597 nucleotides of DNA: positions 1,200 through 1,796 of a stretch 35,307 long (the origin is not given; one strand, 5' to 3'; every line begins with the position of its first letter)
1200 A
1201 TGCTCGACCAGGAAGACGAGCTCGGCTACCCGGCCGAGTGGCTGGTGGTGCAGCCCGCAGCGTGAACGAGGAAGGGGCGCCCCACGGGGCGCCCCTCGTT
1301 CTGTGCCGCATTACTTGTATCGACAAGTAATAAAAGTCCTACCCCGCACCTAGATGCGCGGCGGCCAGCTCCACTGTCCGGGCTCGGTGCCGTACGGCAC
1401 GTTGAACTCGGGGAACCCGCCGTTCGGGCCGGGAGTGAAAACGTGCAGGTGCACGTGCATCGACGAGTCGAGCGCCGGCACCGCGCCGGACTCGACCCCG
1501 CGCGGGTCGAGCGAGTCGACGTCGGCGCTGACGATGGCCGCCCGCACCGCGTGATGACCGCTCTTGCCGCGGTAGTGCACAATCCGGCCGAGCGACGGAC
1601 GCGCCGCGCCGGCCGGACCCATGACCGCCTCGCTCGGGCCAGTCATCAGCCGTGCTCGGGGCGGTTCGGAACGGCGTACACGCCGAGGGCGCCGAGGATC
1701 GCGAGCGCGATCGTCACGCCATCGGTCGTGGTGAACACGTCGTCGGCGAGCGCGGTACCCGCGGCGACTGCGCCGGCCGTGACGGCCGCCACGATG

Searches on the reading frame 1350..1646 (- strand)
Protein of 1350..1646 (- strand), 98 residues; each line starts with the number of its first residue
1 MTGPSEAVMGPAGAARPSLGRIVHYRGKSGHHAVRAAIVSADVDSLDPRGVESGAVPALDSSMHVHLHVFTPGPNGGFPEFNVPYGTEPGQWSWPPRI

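Call 53: search_protein_families(library=pfam, proteins=[window:1350-1646:-], max_evalue=0.01)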
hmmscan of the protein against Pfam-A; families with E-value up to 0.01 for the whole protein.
window:1350-1646:- (98 aa): 0 families

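Call 89: search_protein_families(library=phrogs, proteins=[window:1350-1646:-], max_evalue=0.001)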
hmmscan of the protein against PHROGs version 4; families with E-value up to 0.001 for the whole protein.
window:1350-1646:- (98 aa): 1 family
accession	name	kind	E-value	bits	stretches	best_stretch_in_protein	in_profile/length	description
phrog_2293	-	unknown function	9.9e-11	43.1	1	16-97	5-76/244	-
